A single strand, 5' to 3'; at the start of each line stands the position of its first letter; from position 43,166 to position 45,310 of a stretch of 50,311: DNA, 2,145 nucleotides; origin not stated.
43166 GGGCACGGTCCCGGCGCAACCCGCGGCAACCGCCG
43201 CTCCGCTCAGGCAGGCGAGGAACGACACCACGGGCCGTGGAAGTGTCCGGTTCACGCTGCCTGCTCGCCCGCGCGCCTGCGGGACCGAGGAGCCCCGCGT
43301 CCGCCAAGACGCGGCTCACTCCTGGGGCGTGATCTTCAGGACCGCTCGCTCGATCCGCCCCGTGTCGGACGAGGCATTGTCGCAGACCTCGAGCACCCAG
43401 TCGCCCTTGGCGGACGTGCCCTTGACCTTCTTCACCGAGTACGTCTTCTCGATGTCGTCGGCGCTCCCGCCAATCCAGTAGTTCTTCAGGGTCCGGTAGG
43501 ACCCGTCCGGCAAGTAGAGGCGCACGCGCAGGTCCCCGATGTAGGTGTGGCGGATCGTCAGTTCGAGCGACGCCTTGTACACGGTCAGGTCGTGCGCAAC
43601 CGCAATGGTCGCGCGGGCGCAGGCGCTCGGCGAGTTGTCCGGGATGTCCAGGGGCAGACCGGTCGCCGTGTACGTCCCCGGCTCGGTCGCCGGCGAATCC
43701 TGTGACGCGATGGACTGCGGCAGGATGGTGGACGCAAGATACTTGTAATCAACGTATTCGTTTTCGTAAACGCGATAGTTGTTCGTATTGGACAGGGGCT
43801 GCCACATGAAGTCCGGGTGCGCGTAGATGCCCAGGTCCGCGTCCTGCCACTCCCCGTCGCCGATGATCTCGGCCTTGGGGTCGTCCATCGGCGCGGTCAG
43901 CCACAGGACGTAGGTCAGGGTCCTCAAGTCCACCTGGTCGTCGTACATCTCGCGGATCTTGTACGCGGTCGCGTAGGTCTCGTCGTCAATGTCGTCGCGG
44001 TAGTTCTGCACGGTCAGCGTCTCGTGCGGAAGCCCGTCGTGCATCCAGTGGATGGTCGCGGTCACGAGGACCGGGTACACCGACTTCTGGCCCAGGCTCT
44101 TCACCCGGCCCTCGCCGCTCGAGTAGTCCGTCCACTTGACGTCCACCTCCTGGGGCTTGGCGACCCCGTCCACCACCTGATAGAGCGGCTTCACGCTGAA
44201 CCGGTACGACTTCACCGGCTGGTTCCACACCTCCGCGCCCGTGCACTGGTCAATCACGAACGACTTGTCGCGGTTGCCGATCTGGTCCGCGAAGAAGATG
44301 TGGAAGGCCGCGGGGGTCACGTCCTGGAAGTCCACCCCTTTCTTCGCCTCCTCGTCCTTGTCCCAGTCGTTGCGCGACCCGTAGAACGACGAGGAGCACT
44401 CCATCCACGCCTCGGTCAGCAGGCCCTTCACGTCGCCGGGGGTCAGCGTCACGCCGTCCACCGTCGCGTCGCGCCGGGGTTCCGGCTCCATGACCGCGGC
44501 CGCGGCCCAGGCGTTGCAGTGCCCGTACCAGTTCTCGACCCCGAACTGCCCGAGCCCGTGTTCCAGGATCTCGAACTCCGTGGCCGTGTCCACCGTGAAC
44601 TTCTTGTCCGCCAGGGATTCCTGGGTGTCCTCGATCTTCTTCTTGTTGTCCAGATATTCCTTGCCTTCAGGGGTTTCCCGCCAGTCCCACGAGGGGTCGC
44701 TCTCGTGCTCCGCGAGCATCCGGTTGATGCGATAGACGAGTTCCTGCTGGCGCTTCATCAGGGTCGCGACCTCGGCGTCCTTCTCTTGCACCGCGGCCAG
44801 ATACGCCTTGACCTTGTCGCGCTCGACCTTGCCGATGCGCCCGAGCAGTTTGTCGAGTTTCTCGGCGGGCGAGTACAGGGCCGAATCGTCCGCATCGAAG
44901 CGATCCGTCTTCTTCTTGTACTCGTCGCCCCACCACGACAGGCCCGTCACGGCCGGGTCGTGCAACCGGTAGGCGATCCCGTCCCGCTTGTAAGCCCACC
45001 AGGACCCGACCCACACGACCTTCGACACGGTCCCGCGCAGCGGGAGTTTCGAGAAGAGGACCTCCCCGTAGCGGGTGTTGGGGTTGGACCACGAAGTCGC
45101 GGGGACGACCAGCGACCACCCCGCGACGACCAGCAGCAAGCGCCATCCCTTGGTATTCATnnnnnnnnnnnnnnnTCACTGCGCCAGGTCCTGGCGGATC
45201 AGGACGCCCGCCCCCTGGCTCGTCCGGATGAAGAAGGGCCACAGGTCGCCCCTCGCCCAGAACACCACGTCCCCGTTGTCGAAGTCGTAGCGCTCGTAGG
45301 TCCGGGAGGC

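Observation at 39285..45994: Four-gene secreted operon: lipoprotein, thiol-enzyme-like protein with a P-domain, lipoprotein, and HKD phospholipase D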

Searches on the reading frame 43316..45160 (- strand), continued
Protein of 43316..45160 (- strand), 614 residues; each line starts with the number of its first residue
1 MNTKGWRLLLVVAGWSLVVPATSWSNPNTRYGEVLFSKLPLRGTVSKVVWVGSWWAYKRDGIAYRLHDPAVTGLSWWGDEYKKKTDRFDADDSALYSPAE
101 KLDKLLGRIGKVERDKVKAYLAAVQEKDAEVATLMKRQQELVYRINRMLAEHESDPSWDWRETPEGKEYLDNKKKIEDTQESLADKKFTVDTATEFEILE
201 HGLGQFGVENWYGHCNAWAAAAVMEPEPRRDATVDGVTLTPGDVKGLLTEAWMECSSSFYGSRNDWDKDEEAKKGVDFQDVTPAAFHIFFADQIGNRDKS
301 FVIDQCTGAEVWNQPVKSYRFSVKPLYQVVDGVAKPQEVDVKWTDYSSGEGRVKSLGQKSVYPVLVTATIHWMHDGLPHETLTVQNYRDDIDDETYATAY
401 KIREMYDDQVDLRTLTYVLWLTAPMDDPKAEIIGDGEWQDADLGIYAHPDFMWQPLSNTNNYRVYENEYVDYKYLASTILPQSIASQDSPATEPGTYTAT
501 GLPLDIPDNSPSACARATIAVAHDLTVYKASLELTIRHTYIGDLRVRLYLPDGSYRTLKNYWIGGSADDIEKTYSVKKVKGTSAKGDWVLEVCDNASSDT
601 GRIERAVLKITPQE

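Call 57: search_protein_families(library=pfam, proteins=[L001:6462-7457:+, L003:12691-13704:+, L009:13385-15619:-, L018:14145-16019:-, L020:6071-8887:+], max_evalue=0.01)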
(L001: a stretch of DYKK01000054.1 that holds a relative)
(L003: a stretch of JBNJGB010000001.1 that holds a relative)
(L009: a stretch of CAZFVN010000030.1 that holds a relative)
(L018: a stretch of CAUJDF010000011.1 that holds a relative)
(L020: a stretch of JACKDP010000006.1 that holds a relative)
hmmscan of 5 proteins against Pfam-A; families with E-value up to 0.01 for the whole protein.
L001:6462-7457:+ (332 aa): 1 family
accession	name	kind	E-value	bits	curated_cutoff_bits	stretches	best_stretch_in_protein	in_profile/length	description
PF03372.29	Exo_endo_phos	-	2.4e-15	57.3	24.5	1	61-321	1-225/225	Endonuclease/Exonuclease/phosphatase family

L003:12691-13704:+ (338 aa): 6 families
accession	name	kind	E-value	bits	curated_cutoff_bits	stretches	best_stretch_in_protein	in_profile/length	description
PF01728.25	FtsJ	-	1.4e-43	149.4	24.1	1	149-334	1-180/181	FtsJ-like methyltransferase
PF01479.30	S4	-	8.7e-09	35.4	22.8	1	94-137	1-44/48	S4 domain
PF08241.18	Methyltransf_11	-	5.2e-07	30.6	21.2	1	177-269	1-95/95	Methyltransferase domain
PF08242.18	Methyltransf_12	-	9.1e-06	26.8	30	1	177-267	1-98/98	Methyltransferase domain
PF13489.12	Methyltransf_23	-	1.1e-05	25.7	27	1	168-271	18-118/164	Methyltransferase domain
PF13649.12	Methyltransf_25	-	4.1e-05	24.6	27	1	177-265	2-97/97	Methyltransferase domain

L009:13385-15619:- (745 aa): 1 family
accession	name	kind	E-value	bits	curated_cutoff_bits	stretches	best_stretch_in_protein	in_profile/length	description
PF00526.23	Dicty_CTDC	-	3.2e-07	30.4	27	2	408-428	2-22/24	Dictyostelium (slime mold) repeat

L018:14145-16019:- (625 aa): 0 families

L020:6071-8887:+ (939 aa): 2 families
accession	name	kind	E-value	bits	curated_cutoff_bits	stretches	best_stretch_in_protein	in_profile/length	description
PF07238.19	PilZ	-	7.9e-14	52.3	22.5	1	836-931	6-101/102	PilZ domain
PF11018.13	Cuticle_3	-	0.0016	19.2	27.1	1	342-444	55-156/181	Pupal cuticle protein C1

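Call 66: search_solved_structures(query=A1, max_evalue=0.01, show_alignments=1)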
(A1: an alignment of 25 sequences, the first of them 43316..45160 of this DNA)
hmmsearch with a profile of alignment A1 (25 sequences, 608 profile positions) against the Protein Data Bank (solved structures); distinct sequences matched with E-value up to 0.01: 8.
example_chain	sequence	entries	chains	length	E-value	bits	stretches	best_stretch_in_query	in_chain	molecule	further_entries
3tw5_A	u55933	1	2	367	2.2e-31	112.3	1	200-320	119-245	Transglutaminase elicitor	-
3wqb_A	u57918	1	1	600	5.2e-06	28.5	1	492-593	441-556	Extracellular serine protease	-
3hjr_A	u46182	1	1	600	5.2e-06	28.5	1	492-593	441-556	Extracellular serine protease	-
4z2a_A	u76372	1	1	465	0.0013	20.5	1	523-605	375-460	Furin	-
1p8j_A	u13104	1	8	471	0.0014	20.5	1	524-605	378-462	Furin precursor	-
6yd3_A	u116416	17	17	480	0.0014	20.5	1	523-605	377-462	Furin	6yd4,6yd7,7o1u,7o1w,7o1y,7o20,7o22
4omc_A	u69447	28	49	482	0.0014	20.4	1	523-605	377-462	Furin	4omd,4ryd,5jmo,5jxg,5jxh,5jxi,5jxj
7lcu_A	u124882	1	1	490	0.0014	20.4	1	523-605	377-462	Furin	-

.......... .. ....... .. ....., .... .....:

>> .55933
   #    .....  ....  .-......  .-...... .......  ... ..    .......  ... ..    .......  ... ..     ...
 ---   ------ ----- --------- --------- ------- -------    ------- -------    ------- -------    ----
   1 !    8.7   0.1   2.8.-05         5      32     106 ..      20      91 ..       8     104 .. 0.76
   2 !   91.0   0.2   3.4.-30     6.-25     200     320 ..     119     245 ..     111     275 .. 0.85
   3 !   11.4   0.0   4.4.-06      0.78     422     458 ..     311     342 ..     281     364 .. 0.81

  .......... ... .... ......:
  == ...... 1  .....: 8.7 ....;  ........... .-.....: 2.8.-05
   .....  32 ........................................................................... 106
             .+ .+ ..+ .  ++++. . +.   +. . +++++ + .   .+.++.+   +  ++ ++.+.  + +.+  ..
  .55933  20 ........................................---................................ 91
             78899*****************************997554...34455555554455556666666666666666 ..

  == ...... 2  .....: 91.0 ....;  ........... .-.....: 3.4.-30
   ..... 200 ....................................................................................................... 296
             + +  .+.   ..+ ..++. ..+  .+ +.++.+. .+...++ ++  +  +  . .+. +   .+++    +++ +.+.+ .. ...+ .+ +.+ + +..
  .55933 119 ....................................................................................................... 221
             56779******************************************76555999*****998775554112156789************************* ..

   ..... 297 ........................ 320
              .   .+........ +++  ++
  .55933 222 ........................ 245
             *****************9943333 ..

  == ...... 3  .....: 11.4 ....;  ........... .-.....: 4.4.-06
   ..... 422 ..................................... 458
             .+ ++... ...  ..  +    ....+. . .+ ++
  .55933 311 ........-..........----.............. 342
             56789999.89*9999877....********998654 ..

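Call 73: find_encoding_contigs(protein=P0002, flank=8000, max_places=1)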
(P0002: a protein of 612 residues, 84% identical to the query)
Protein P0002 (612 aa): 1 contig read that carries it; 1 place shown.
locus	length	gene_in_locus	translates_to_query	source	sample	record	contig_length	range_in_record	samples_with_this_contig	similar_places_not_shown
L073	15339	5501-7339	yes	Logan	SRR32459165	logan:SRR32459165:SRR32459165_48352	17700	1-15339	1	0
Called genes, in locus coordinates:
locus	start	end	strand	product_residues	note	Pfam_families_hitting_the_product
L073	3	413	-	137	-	?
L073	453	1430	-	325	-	PF00490:ALAD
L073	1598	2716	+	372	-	PF04015:DUF362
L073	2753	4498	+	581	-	PF12801:Fer4_5, PF13484:Fer4_16 (faint), PF12797:Fer4_2 (faint), PF13183:Fer4_8 (faint), PF13187:Fer4_9 (faint), PF00037:Fer4 (weak), PF12838:Fer4_7 (weak), PF00037:Fer4 (weak), +2 more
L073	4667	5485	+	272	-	-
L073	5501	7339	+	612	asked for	PF16683:TGase_elicitor, PF01483:P_proprotein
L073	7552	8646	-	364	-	PF00291:PALP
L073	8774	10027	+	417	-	-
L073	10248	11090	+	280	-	-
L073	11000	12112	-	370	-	PF13487:HD_5, PF01966:HD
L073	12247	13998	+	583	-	-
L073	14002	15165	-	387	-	PF13439:Glyco_transf_4, PF13579:Glyco_trans_4_4, PF20706:GT4-conflict, PF00534:Glycos_transf_1, PF13692:Glyco_trans_1_4, PF13524:Glyco_trans_1_2 (weak)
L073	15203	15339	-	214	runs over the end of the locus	PF00535:Glycos_transf_2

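Call 78: find_encoding_contigs(protein=P0111, flank=4000, max_places=1)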
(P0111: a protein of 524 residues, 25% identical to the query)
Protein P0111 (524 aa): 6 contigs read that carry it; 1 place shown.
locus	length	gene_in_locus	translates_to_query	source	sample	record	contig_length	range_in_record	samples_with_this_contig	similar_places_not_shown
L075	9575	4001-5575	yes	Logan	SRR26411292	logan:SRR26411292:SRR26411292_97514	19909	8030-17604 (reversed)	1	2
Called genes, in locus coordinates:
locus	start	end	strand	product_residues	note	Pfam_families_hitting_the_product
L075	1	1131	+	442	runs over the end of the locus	PF02310:B12-binding, PF04055:Radical_SAM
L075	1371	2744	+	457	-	PF00291:PALP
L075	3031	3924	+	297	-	-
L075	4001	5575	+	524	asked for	PF16683:TGase_elicitor, PF01483:P_proprotein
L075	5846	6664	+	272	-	-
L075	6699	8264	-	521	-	-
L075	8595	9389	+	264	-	PF03411:Peptidase_M74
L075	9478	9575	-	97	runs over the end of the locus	-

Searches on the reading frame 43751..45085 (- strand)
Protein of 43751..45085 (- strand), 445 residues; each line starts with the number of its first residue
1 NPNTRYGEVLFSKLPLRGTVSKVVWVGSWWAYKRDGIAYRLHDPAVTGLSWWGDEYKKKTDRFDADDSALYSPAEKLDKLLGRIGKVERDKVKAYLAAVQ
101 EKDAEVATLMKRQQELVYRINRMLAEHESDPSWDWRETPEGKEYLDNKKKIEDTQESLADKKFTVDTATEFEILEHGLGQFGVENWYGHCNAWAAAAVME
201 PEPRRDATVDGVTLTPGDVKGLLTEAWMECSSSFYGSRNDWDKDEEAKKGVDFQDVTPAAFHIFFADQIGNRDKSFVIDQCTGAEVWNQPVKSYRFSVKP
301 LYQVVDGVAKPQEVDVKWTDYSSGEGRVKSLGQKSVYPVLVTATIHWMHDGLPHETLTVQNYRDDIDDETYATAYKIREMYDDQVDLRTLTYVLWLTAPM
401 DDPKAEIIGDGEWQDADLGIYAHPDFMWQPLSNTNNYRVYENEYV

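Call 61: search_protein_representatives(protein=window:43751-45085:-)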
Query: 445 residues. Proteins with E-value up to 0.001 (for the whole library): 2036; up to 1e-10: 728; up to 1e-30: 15. The best 150 are listed.
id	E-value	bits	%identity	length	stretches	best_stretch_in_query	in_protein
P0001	0.0e+00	1011.5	96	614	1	1-445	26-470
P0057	3.2e-136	471.2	50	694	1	1-445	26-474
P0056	2.0e-128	445.5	54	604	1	3-445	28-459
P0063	2.5e-111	389.1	49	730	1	3-444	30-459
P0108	5.1e-108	378.2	51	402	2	69-410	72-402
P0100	8.5e-107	374.2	47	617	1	13-445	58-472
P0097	7.0e-106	371.1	48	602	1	3-445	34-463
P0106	3.0e-100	352.6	51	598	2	69-445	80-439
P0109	2.5e-83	296.8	50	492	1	21-362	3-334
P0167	2.3e-65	237.6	55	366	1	220-445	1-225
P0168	4.6e-49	183.8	45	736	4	72-239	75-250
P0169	4.1e-47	177.4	44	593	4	71-239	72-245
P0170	4.0e-46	174.1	40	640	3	150-242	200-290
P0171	1.2e-39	152.8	42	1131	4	181-302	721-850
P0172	3.2e-36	141.5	42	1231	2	181-296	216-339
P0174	8.9e-30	120.2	35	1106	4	181-296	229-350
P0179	3.6e-26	108.4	40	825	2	180-296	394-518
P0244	9.6e-19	83.9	44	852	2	182-302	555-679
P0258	3.7e-18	81.9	42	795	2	181-296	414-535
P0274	1.3e-17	80.1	41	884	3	183-297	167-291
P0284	2.0e-17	79.5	38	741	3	181-303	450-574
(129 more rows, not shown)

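Call 64: search_protein_families(library=pfam, proteins=[P0168, P0170, P0171, P0172, P0174, P0179, P0244, P0258, P0274, P0284], max_evalue=0.0001)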
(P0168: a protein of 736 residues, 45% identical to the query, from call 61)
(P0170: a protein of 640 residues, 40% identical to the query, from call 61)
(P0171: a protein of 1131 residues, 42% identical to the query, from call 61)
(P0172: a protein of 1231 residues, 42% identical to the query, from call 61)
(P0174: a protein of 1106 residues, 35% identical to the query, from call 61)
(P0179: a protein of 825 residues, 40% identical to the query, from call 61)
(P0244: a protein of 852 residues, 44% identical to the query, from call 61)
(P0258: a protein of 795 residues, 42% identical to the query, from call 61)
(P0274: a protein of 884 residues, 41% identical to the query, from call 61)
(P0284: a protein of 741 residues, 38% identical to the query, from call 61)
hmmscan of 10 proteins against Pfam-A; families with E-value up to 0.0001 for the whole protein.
P0168 (736 aa): 2 families
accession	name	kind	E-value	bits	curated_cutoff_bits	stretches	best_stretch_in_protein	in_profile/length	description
PF16683.11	TGase_elicitor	-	8.7e-32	110.7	25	3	302-438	191-334/361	Transglutaminase elicitor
PF01483.27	P_proprotein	-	2.1e-30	105.1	21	2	516-594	3-85/86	Proprotein convertase P-domain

P0170 (640 aa): 2 families
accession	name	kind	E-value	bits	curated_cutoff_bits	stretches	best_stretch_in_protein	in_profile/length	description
PF16683.11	TGase_elicitor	-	3.9e-30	105.3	25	2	291-491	145-334/361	Transglutaminase elicitor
PF04151.21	PPC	-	4.5e-05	24.7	25.9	0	556-624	8-70/70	Bacterial pre-peptidase C-terminal domain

P0171 (1131 aa): 1 family
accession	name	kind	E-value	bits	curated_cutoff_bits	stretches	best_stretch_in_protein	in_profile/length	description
PF16683.11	TGase_elicitor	-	7.6e-282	933.4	25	2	94-456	1-361/361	Transglutaminase elicitor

P0172 (1231 aa): 1 family
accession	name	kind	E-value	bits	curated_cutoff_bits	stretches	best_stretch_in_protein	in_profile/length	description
PF16683.11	TGase_elicitor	-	0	1067.5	25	2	101-465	1-361/361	Transglutaminase elicitor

P0174 (1106 aa): 1 family
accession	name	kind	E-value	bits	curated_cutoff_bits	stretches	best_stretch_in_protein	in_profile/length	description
PF16683.11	TGase_elicitor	-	4e-239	792.9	25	2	119-436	1-320/361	Transglutaminase elicitor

P0179 (825 aa): 1 family
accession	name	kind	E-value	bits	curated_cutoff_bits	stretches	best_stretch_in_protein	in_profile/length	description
PF16683.11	TGase_elicitor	-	3.9e-266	881.7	25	3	279-621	1-340/361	Transglutaminase elicitor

P0244 (852 aa): 3 families
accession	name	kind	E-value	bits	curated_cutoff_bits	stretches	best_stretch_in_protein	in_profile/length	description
PF16683.11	TGase_elicitor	-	6.8e-24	84.8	25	2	557-682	117-245/361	Transglutaminase elicitor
PF12836.13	HHH_3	-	7.8e-19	68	27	1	687-746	4-63/65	Helix-hairpin-helix motif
PF06514.17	PsbU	-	1.9e-05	25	24.5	1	682-746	8-68/93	Photosystem II 12 kDa extrinsic protein (PsbU)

P0258 (795 aa): 1 family
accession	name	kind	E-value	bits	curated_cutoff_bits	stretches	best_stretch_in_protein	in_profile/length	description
PF16683.11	TGase_elicitor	-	2.3e-189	629.1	25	1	302-660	1-361/361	Transglutaminase elicitor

P0274 (884 aa): 2 families
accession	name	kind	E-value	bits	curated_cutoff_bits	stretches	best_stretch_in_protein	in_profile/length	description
PF16683.11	TGase_elicitor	-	4.4e-94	315.7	25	2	61-301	7-247/361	Transglutaminase elicitor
PF04151.21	PPC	-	4e-35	121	25.9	3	335-388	6-60/70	Bacterial pre-peptidase C-terminal domain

P0284 (741 aa): 1 family
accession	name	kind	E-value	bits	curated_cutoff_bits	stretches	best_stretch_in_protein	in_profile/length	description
PF16683.11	TGase_elicitor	-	2.8e-58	197.9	25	2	326-576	5-246/361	Transglutaminase elicitor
